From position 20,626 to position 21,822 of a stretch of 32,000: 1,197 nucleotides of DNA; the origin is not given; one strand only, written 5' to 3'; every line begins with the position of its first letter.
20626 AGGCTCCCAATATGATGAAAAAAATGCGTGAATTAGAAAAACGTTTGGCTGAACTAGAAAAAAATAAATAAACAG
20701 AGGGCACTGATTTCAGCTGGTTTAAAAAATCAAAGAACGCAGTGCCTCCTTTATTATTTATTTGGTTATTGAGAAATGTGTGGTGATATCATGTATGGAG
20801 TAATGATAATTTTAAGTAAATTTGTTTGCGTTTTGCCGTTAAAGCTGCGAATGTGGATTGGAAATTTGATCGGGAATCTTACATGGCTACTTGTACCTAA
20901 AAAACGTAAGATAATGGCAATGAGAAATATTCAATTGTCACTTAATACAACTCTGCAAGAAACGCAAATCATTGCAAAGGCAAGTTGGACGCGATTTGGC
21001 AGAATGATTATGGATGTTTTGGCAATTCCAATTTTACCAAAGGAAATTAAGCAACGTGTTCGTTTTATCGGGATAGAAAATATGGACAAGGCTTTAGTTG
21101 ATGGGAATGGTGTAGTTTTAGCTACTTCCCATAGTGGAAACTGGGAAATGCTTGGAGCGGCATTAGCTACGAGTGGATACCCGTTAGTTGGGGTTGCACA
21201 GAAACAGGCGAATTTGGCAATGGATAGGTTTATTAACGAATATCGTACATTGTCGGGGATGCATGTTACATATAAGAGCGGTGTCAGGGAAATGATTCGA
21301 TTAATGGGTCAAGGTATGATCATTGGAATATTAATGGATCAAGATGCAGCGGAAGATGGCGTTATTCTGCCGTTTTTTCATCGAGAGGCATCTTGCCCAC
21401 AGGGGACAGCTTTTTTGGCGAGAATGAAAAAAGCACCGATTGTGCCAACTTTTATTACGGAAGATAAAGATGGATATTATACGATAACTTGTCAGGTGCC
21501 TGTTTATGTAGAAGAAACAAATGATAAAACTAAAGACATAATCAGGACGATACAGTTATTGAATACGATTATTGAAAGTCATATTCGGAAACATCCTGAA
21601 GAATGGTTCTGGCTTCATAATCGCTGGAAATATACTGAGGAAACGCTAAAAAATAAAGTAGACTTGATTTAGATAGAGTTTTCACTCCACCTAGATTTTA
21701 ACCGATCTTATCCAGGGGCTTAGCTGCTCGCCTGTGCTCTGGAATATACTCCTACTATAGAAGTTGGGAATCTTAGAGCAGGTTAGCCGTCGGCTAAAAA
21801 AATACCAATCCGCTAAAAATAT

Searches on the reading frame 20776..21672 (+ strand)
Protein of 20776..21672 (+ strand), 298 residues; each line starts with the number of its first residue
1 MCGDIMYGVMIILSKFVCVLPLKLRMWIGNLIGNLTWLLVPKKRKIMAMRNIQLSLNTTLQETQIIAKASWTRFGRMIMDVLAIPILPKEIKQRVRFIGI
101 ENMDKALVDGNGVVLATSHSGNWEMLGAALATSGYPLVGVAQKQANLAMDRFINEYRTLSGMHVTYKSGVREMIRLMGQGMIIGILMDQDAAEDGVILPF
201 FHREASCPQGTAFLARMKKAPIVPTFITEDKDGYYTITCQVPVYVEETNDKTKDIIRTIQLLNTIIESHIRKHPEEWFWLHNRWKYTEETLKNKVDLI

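Call 3: search_protein_families(library=pfam, proteins=[window:20776-21672:+], max_evalue=1)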
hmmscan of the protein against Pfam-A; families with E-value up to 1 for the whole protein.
window:20776-21672:+ (298 aa): 2 families
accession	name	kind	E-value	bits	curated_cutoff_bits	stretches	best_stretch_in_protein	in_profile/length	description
PF03279.18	Lip_A_acyltrans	-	6.7e-51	173.7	22.3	1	10-285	19-294/295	Bacterial lipid A biosynthesis acyltransferase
PF10364.14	NKWYS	-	0.28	11.6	25.1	1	249-279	7-38/139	Putative capsular polysaccharide synthesis protein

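Call 4: search_protein_families(library=ncbifam, proteins=[window:20776-21672:+], max_evalue=1)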
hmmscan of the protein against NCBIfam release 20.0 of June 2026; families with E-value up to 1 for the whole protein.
window:20776-21672:+ (298 aa): 18 families
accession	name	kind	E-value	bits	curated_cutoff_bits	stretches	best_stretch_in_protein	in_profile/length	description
NF006270.0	PRK08419.1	equivalog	2.7e-51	174.6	248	1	6-290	6-294/298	lipid A biosynthesis lauroyl acyltransferase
TIGR02207.1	lipid_A_htrB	subfamily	3.2e-37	128.5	297.8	1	13-290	21-297/303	LpxL/LpxP family Kdo(2)-lipid IV(A) lauroyl/palmitoleoyl acyltransferase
NF005340.0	PRK06860.1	subfamily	3.2e-33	115.2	398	1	13-293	27-306/309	lipid A biosynthesis lauroyl acyltransferase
NF005150.0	PRK06628.1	equivalog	3.4e-31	108.8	350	1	5-285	12-289/290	lipid A biosynthesis lauroyl acyltransferase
NF005919.0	PRK07920.1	equivalog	8.8e-31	107.1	209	1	20-286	25-295/311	phosphatidylinositol mannoside acyltransferase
NF005120.0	PRK06553.1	equivalog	3.5e-28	98.8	273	1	6-285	27-307/308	lipid A biosynthesis lauroyl acyltransferase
NF006487.0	PRK08905.1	equivalog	7.5e-28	97.4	281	1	10-289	3-278/290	lysophospholipid acyltransferase family protein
NF006507.0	PRK08943.1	subfamily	2.8e-25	89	337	1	11-281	31-301/322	lipid A biosynthesis (KDO)2-(lauroyl)-lipid IVA acyltransferase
NF006432.0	PRK08706.1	equivalog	8.3e-24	84.3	384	1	16-288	10-282/289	lipid A biosynthesis lauroyl acyltransferase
NF004191.0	PRK05646.1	equivalog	1.7e-23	83.2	491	1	16-287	27-298/310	lipid A biosynthesis lauroyl acyltransferase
TIGR02208.1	lipid_A_msbB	equivalog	1.1e-21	77.4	336.05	1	9-281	21-291/305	lauroyl-Kdo(2)-lipid IV(A) myristoyltransferase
NF004569.0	PRK05906.1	equivalog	2.1e-21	76.3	439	1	101-286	130-314/454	lipid A biosynthesis lauroyl acyltransferase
NF006437.0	PRK08733.1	equivalog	2.4e-21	76.2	540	1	14-287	28-297/306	LpxL/LpxP family Kdo(2)-lipid IV(A) lauroyl/palmitoleoyl acyltransferase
NF005952.0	PRK08025.1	equivalog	2.7e-19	69.4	517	1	16-286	28-296/306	kdo(2)-lipid IV(A) palmitoleoyltransferase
NF004190.0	PRK05645.1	equivalog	1.2e-17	63.9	377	1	10-286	9-286/295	lysophospholipid acyltransferase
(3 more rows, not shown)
